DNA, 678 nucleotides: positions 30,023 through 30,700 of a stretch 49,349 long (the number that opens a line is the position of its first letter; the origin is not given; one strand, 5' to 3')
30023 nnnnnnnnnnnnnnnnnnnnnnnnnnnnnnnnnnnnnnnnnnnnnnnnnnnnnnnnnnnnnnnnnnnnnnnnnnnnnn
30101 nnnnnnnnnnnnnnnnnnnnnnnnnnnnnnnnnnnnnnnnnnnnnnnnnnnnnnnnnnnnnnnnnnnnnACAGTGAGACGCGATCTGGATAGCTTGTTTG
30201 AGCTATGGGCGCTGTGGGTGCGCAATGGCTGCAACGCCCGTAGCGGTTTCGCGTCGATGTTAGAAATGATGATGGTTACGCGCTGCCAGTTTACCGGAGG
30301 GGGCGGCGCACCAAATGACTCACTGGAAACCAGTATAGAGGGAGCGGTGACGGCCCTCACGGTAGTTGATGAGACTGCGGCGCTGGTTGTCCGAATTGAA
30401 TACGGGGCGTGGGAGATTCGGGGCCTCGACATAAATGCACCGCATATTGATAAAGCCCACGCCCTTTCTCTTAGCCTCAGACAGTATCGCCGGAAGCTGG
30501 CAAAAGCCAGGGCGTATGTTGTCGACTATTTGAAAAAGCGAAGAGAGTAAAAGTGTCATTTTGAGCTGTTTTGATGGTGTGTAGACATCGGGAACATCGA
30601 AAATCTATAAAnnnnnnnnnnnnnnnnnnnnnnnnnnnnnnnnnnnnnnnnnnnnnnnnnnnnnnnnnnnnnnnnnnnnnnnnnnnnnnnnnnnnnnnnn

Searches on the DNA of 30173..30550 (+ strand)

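Call 49: search_rna_families(sources=[L017, L018, L021, L020, L023, L024, L025], threshold=gathering)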
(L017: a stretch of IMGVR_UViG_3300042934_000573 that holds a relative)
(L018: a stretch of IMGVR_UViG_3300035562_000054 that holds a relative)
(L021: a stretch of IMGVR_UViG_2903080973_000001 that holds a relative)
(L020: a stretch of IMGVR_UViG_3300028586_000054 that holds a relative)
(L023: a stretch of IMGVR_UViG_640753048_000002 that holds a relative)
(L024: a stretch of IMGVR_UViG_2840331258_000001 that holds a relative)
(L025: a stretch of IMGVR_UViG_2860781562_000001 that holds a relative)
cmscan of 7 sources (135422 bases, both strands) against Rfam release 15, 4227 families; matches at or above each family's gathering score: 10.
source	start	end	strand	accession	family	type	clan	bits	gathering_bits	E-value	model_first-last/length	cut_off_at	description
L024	2759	3054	+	RF00126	ryfA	Gene; sRNA;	-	174.4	80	1.6e-45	1-296/296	no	ryfA RNA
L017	3074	3368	+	RF00126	ryfA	Gene; sRNA;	-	167.5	80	1.7e-43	1-296/296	no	ryfA RNA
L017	4871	4956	-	RF01695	C4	Gene; antisense;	CL00128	80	45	9.9e-14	1-87/87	no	C4 antisense RNA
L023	18972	19059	+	RF01695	C4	Gene; antisense;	CL00128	78.1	45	2.8e-13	1-87/87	no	C4 antisense RNA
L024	4914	4998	-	RF01695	C4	Gene; antisense;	CL00128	77.1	45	5e-13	1-87/87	no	C4 antisense RNA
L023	18870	18944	+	RF01394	isrK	Gene; sRNA;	-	71.2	50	6.6e-13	1-77/77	no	isrK Hfq binding RNA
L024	5026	5100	-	RF01394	isrK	Gene; sRNA;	-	69.1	50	2.3e-12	1-77/77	no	isrK Hfq binding RNA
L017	4983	5056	-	RF01394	isrK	Gene; sRNA;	-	65.6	50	1.8e-11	1-77/77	no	isrK Hfq binding RNA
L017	5017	5069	-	RF03163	c4-a1b1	Gene; antisense;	CL00128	56.6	46.7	2.5e-11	1-53/53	no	a1, b1 targets of C4 antisense RNA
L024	5061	5113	-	RF03163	c4-a1b1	Gene; antisense;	CL00128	55.1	46.7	7.4e-11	1-53/53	no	a1, b1 targets of C4 antisense RNA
